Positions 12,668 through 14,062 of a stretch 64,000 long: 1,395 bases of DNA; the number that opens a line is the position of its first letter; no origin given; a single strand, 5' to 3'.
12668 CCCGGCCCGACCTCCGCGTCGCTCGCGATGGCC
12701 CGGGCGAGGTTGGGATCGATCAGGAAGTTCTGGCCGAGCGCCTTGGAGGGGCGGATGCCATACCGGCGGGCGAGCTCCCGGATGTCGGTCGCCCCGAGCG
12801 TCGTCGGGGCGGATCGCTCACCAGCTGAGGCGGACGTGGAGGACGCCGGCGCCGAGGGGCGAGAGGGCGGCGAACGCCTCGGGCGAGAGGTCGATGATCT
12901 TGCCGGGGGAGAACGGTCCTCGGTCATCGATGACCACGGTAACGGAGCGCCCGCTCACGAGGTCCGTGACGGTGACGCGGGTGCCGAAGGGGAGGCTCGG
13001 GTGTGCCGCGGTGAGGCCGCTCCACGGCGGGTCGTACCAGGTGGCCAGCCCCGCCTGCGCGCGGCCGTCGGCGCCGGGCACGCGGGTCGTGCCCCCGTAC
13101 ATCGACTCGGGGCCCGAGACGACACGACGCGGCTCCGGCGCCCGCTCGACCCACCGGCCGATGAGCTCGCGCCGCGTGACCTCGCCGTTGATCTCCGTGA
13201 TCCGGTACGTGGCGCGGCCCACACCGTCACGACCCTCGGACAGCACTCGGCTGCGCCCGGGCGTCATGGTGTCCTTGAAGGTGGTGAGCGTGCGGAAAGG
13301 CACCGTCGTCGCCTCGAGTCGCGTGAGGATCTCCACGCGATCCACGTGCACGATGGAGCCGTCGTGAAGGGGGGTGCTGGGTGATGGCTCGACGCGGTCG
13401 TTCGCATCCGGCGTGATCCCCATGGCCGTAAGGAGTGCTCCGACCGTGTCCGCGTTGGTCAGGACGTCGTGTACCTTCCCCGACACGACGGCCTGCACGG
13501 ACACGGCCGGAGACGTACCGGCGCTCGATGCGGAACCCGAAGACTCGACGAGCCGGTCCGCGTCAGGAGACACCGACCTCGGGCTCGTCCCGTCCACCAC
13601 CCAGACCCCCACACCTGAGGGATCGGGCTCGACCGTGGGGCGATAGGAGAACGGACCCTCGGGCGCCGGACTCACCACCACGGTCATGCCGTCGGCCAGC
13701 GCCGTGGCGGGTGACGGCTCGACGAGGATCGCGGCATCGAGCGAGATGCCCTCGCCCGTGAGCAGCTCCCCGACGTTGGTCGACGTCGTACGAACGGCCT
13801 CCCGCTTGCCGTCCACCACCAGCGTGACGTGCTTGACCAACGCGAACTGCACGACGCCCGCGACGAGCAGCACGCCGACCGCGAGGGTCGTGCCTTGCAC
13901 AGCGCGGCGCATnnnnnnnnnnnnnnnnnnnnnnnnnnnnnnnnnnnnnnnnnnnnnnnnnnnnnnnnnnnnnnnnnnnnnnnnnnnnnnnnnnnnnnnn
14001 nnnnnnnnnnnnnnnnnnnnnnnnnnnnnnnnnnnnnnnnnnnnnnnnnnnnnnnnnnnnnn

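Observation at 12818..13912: RpfB-position protein carries an RlpA-like (3D/double-psi beta-barrel) domain instead of the Rpf transglycosylase domain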

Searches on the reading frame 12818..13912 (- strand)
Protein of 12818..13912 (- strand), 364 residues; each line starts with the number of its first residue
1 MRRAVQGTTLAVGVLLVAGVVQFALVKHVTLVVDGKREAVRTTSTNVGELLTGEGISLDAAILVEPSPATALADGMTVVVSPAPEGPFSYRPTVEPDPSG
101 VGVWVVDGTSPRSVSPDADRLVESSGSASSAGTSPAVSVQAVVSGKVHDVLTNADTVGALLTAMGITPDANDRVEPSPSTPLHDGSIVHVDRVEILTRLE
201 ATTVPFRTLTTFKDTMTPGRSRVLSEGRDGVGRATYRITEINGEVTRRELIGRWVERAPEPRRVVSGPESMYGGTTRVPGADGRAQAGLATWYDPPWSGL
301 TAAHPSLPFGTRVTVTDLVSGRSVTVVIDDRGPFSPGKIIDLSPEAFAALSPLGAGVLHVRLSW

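Call 5: search_protein_families(library=pfam, proteins=[window:12818-13912:-], max_evalue=1)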
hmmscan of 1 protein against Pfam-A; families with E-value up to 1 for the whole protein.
window:12818-13912:- (364 aa): 3 families
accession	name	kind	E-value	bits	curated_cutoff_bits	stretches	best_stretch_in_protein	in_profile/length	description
PF03990.20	DUF348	-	5.4e-17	61.7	24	2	29-68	1-40/41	G5-linked-Ubiquitin-like domain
PF03330.24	DPBB_1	-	5.9e-16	58.9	28.8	1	300-361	24-82/83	Lytic transglycolase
PF07501.17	G5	-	9.2e-12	45.5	23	1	200-268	6-74/75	G5 domain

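Call 6: search_protein_families(library=ncbifam, proteins=[window:12818-13912:-], max_evalue=1)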
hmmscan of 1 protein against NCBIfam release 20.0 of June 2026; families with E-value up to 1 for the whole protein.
window:12818-13912:- (364 aa): 6 families
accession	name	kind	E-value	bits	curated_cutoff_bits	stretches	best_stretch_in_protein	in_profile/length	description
TIGR00413.1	rlpA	subfamily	1e-16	61.5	82.15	1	299-362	25-88/208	septal ring lytic transglycosylase RlpA family protein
NF007953.1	PRK10672.1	equivalog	4.1e-13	49.6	201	1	299-347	104-152/362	endolytic peptidoglycan transglycosylase RlpA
NF047735.1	MPL36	exception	1.6e-10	41.1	430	1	300-360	119-179/305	RlpA family plasminogen-binding lipoprotein MPL36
NF041659.1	Papain_Inhib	equivalog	0.00071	19.6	150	1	308-358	79-129/130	cysteine/serine endopeptidase inhibitor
NF041144.1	expansin_EXLX1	subfamily_domain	0.005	16.2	100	1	321-361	51-91/194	expansin EXLX1 family cellulose-binding protein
NF040680.1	chromo_anti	equivalog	0.33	10.8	86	0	56-81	17-42/133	enediyne antibiotic chromoprotein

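Call 7: find_homologous_proteins(query=window:12818-13912:-)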
Query window:12818-13912:- (364 aa): 768 proteins with E <= 0.001 among 8000 candidates; the best 120 are listed.
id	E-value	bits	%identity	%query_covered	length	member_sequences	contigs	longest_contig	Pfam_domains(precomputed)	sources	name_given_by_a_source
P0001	1.1e-220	750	95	100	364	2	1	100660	PF03990.21,PF03330.25,PF07501.18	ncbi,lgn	-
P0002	6.2e-206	701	89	100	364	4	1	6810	PF03990.21,PF03330.25,PF07501.18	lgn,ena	-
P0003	1.1e-202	691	88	100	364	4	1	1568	PF03990.21,PF03330.25,PF07501.18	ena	-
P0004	1.6e-169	582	76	99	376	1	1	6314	PF03990.21,PF03330.25,PF07501.18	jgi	jgi:uncharacterized protein YabE (DUF348 family)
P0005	4.1e-165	567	73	100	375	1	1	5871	PF03990.21,PF03330.25,PF07501.18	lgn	-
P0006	3.3e-164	564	76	97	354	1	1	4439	PF03990.21,PF03330.25,PF07501.18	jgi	jgi:uncharacterized protein YabE (DUF348 family)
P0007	6.2e-164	563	75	99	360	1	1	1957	PF03990.21,PF03330.25,PF07501.18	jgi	jgi:uncharacterized protein YabE (DUF348 family)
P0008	3.0e-162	558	73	99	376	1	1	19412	PF03990.21,PF03330.25,PF07501.18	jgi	jgi:rare lipoprotein A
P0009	3.6e-162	557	74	99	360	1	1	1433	PF03990.21,PF03330.25,PF07501.18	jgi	jgi:rare lipoprotein A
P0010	8.9e-162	556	75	97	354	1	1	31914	PF03990.21,PF03330.25,PF07501.18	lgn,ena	-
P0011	1.6e-161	555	74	99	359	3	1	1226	PF03990.21,PF03330.25,PF07501.18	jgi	-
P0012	2.8e-161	554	74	99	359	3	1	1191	PF03990.21,PF03330.25,PF07501.18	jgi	jgi:uncharacterized protein YabE (DUF348 family)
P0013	2.8e-160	551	73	99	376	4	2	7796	PF03990.21,PF03330.25,PF07501.18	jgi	jgi:uncharacterized protein YabE (DUF348 family)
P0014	2.4e-159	548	73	99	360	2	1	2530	PF03990.21,PF03330.25,PF07501.18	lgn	-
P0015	9.2e-158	543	71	99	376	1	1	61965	PF03990.21,PF03330.25,PF07501.18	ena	-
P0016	3.7e-156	538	73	100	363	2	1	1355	PF03990.21,PF03330.25,PF07501.18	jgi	jgi:uncharacterized protein YabE (DUF348 family)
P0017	6.2e-156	537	72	99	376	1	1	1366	PF03990.21,PF03330.25,PF07501.18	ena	-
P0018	6.2e-156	537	72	99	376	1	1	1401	PF03990.21,PF03330.25,PF07501.18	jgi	-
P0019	2.4e-155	535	72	99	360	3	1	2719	PF03990.21,PF03330.25,PF07501.18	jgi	jgi:uncharacterized protein YabE (DUF348 family)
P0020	5.4e-153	527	71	99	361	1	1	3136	PF03990.21,PF03330.25,PF07501.18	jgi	jgi:Lytic transglycolase/G5 domain/G5-linked-Ubiquitin-like domain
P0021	3.9e-152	524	71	99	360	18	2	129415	PF03990.21,PF03330.25,PF07501.18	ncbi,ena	-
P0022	3.9e-146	505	68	100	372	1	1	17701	PF03990.21,PF03330.25,PF07501.18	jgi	jgi:uncharacterized protein YabE (DUF348 family)/3D (Asp-Asp-Asp) domain-containing protein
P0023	2.8e-144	499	68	99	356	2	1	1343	PF03990.21,PF03330.25,PF07501.18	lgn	-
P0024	4.2e-144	498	67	99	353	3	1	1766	PF03990.21,PF03330.25,PF07501.18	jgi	jgi:uncharacterized protein YabE (DUF348 family)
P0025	1.5e-143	496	67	99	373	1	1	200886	PF03990.21,PF03330.25,PF07501.18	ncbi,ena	-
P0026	2.2e-142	492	66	100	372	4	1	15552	PF03990.21,PF03330.25,PF07501.18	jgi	jgi:uncharacterized protein YabE (DUF348 family)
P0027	8.1e-141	487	67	100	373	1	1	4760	PF03990.21,PF03330.25,PF07501.18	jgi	jgi:uncharacterized protein YabE (DUF348 family)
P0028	3.5e-140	485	66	94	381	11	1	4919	PF03990.21,PF03330.25,PF07501.18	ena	-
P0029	6.9e-138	478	66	99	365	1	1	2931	PF03990.21,PF03330.25,PF07501.18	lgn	-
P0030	2.4e-137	476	65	99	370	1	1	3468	PF03990.21,PF03330.25,PF07501.18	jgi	jgi:rare lipoprotein A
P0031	2.6e-137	476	66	94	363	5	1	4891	PF03990.21,PF03330.25,PF07501.18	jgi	jgi:uncharacterized protein YabE (DUF348 family)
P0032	3.2e-137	475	65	100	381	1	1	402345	PF03990.21,PF03330.25,PF07501.18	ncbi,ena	-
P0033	5.5e-137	475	65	99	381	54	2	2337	PF03990.21,PF03330.25,PF07501.18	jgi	jgi:uncharacterized protein YabE (DUF348 family)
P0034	6.9e-137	474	65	100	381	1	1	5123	PF03990.21,PF03330.25,PF07501.18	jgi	jgi:uncharacterized protein YabE (DUF348 family)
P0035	1.4e-136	473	65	100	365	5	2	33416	PF03990.21,PF03330.25,PF07501.18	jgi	jgi:uncharacterized protein YabE (DUF348 family)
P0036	1.4e-136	473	64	100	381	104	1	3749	PF03990.21,PF03330.25,PF07501.18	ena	-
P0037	1.3e-135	470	67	96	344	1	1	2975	PF03990.21,PF03330.25,PF07501.18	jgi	jgi:uncharacterized protein YabE (DUF348 family)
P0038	1.1e-134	467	66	97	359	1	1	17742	PF03990.21,PF03330.25,PF07501.18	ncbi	ncbi:MAG TPA: ubiquitin-like domain-containing protein [Actinomycetota bacterium]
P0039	2.1e-134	466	63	98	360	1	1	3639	PF03990.21,PF03330.25,PF07501.18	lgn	-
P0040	3.2e-134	465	63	100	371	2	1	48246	PF03990.21,PF03330.25,PF07501.18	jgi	jgi:uncharacterized protein YabE (DUF348 family)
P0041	4.1e-134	465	66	97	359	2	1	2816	PF03990.21,PF03330.25,PF07501.18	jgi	jgi:uncharacterized protein YabE (DUF348 family)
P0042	5.3e-134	465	65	97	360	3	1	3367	PF03990.21,PF03330.25,PF07501.18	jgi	jgi:uncharacterized protein YabE (DUF348 family)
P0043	1.2e-133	464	64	97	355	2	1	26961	PF03990.21,PF03330.25,PF07501.18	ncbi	ncbi:MAG: ubiquitin-like domain-containing protein [Actinomycetota bacterium]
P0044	1.2e-133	464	62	100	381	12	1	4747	PF03990.21,PF03330.25,PF07501.18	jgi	jgi:uncharacterized protein YabE (DUF348 family)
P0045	2.0e-133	463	63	100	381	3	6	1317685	PF03990.21,PF03330.25,PF07501.18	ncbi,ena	-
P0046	7.7e-132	458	66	97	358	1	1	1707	PF03990.21,PF03330.25,PF07501.18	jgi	jgi:rare lipoprotein A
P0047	2.9e-130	452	63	99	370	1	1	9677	PF03990.21,PF03330.25,PF07501.18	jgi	jgi:rare lipoprotein A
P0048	4.7e-129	448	64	98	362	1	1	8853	PF03990.21,PF03330.25,PF07501.18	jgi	jgi:uncharacterized protein YabE (DUF348 family)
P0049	3.7e-127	442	61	94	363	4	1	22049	PF03990.21,PF03330.25,PF07501.18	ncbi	ncbi:MAG: ubiquitin-like domain-containing protein [Actinomycetota bacterium]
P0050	7.4e-127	441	62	97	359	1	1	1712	PF03990.21,PF03330.25,PF07501.18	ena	-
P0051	2.2e-126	440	62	94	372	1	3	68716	PF03990.21,PF03330.25,PF07501.18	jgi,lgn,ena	-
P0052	1.2e-125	437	60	94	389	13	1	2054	PF03990.21,PF03330.25,PF07501.18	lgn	-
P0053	1.3e-125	437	60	100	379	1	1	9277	PF03990.21,PF03330.25,PF07501.18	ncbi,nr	ncbi:MAG TPA: RlpA-like double-psi beta-barrel domain-containing protein [Actinomycetota bacterium]|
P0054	2.3e-125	436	61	99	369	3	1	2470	PF03990.21,PF03330.25,PF07501.18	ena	-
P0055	2.8e-125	436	60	99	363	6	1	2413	PF03990.21,PF03330.25,PF07501.18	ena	-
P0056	3.4e-125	436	60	94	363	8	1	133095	PF03990.21,PF03330.25,PF07501.18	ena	-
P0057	7.7e-125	435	60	94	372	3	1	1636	PF03990.21,PF03330.25,PF07501.18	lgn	-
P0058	2.1e-124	433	60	94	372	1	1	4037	PF03990.21,PF03330.25,PF07501.18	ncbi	-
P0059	7.8e-124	431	60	100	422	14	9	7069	PF03990.21,PF03330.25,PF07501.18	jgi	jgi:uncharacterized protein YabE (DUF348 family)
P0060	9.1e-124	431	60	99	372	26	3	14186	PF03990.21,PF03330.25,PF07501.18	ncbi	ncbi:MAG: ubiquitin-like domain-containing protein [Actinomycetota bacterium]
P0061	1.3e-123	431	60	99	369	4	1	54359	PF03990.21,PF03330.25,PF07501.18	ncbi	ncbi:MAG: RlpA-like double-psi beta-barrel domain-containing protein [Actinomycetota bacterium]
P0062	1.3e-123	431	61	99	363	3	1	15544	PF03990.21,PF03330.25,PF07501.18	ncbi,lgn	ncbi:MAG: ubiquitin-like domain-containing protein [Actinomycetota bacterium]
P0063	1.7e-123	430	59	100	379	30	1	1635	PF03990.21,PF03330.25,PF07501.18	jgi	jgi:rare lipoprotein A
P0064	1.4e-122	427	61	93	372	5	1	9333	PF03990.21,PF03330.25,PF07501.18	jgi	jgi:uncharacterized protein YabE (DUF348 family)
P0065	2.6e-122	426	60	94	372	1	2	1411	PF03990.21,PF03330.25,PF07501.18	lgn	-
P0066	4.3e-122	426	60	99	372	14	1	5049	PF03990.21,PF03330.25,PF07501.18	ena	-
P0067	9.8e-122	424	58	99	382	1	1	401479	PF03990.21,PF03330.25,PF07501.18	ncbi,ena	-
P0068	1.2e-121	424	60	98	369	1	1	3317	PF03990.21,PF03330.25,PF07501.18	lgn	-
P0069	3.5e-121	423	60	93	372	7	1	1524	PF03990.21,PF03330.25,PF07501.18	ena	-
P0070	9.2e-121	421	60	94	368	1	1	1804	PF03990.21,PF03330.25,PF07501.18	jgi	jgi:resuscitation-promoting factor RpfB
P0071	9.4e-121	421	60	99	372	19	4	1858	PF03990.21,PF03330.25,PF07501.18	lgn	-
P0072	1.4e-120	421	60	94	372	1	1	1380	PF03990.21,PF03330.25,PF07501.18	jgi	jgi:hypothetical protein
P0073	2.4e-120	420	58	95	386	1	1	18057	PF03990.21,PF03330.25,PF07501.18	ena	-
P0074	2.6e-120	420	59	99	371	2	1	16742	PF03990.21,PF03330.25,PF07501.18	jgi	-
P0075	4.3e-120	419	58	95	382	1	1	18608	PF03990.21,PF03330.25,PF07501.18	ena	-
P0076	4.3e-120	419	60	94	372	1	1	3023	PF03990.21,PF03330.25,PF07501.18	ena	-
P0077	9.2e-120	418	58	98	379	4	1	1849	PF03990.21,PF03330.25,PF07501.18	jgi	jgi:hypothetical protein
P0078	1.1e-119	418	60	94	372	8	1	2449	PF03990.21,PF03330.25,PF07501.18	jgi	-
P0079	1.2e-119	418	59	99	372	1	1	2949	PF03990.21,PF03330.25,PF07501.18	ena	-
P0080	2.5e-119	416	60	94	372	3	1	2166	PF03990.21,PF03330.25,PF07501.18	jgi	jgi:Lytic transglycolase/G5-linked-Ubiquitin-like domain/G5 domain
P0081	4.1e-119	416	59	99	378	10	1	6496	PF03990.21,PF03330.25,PF07501.18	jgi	jgi:uncharacterized protein YabE (DUF348 family)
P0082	7.8e-119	415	59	94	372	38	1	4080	PF03990.21,PF03330.25,PF07501.18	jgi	jgi:hypothetical protein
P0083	7.2e-118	412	59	98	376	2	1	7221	PF03990.21,PF03330.25,PF07501.18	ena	-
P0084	1.1e-117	411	58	99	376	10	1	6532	PF03990.21,PF03330.25,PF07501.18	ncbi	ncbi:MAG TPA: RlpA-like double-psi beta-barrel domain-containing protein [Actinomycetota bacterium]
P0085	3.6e-117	409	59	94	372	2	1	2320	PF03990.21,PF03330.25,PF07501.18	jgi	jgi:uncharacterized protein YabE (DUF348 family)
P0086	5.1e-117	409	58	99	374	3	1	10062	PF03990.21,PF03330.25,PF07501.18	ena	-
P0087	8.1e-117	408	57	98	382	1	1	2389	PF03990.21,PF03330.25,PF07501.18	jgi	jgi:uncharacterized protein YabE (DUF348 family)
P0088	2.3e-116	407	58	99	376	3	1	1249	PF03990.21,PF03330.25,PF07501.18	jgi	jgi:uncharacterized protein YabE (DUF348 family)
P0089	5.2e-116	406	59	94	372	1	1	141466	PF03990.21,PF03330.25,PF07501.18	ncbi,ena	-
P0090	6.9e-114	399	57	100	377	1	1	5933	PF03990.21,PF03330.25,PF07501.18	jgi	jgi:uncharacterized protein YabE (DUF348 family)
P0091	2.1e-113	397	58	99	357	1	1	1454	PF03990.21,PF03330.25,PF07501.18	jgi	jgi:uncharacterized protein YabE (DUF348 family)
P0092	3.5e-110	386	70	73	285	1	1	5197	PF03990.21,PF03330.25,PF07501.18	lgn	-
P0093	2.3e-109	384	54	100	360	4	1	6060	PF03990.21,PF03330.25,PF07501.18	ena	-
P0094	4.7e-109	383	57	99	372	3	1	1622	PF03990.21,PF03330.25,PF07501.18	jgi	-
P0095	8.6e-108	379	57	99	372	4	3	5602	PF03990.21,PF03330.25,PF07501.18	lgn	-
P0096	1.3e-107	378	54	100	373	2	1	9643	PF03990.21,PF03330.25,PF07501.18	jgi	-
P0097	2.2e-106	374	54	100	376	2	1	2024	PF03990.21,PF03330.25,PF07501.18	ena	-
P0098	2.5e-105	370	54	100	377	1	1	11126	PF03990.21,PF03330.25,PF07501.18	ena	-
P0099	3.0e-105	370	57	94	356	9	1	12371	PF03990.21,PF03330.25,PF07501.18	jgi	jgi:rare lipoprotein A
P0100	3.0e-105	370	54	100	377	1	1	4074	PF03990.21,PF03330.25,PF07501.18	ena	-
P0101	4.1e-105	370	56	100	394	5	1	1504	PF03990.21,PF03330.25,PF07501.18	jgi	jgi:uncharacterized protein YabE (DUF348 family)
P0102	4.2e-105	370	54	100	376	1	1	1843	PF03990.21,PF03330.25,PF07501.18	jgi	jgi:uncharacterized protein YabE (DUF348 family)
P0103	5.3e-105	369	55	100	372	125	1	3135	PF03990.21,PF03330.25,PF07501.18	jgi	-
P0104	1.1e-104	368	53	100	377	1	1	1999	PF03990.21,PF03330.25,PF07501.18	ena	-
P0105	1.2e-104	368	53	100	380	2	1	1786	PF03990.21,PF03330.25,PF07501.18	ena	-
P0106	1.4e-104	368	53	98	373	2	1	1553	PF03990.21,PF03330.25,PF07501.18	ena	-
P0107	2.0e-104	367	54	98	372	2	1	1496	PF03990.21,PF03330.25,PF07501.18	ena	-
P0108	3.3e-104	367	53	100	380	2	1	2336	PF03990.21,PF03330.25,PF07501.18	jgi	-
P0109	3.7e-104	367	55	99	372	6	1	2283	PF03990.21,PF03330.25,PF07501.18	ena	-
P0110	4.1e-104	366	54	100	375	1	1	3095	PF03990.21,PF03330.25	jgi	jgi:resuscitation-promoting factor RpfB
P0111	4.5e-104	366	53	99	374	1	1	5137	PF03990.21,PF03330.25,PF07501.18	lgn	-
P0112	4.9e-104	366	54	99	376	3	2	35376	PF03990.21,PF03330.25,PF07501.18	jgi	jgi:uncharacterized protein YabE (DUF348 family)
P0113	5.3e-104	366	56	99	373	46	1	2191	PF03990.21,PF03330.25,PF07501.18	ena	-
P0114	7.8e-104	366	54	100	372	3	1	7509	PF03990.21,PF03330.25,PF07501.18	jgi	jgi:uncharacterized protein YabE (DUF348 family)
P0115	9.1e-104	365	56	97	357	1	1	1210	PF03990.21,PF03330.25,PF07501.18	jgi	jgi:uncharacterized protein YabE (DUF348 family)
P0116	9.5e-104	365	54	100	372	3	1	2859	PF03990.21,PF03330.25,PF07501.18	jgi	jgi:resuscitation-promoting factor RpfB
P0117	1.0e-103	365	53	100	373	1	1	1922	PF03990.21,PF03330.25,PF07501.18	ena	-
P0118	1.1e-103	365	55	100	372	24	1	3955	PF03990.21,PF03330.25,PF07501.18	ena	-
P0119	1.4e-103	365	53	99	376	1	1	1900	PF03990.21,PF03330.25,PF07501.18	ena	-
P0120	1.4e-103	365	56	100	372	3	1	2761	PF03990.21,PF03330.25,PF07501.18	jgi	-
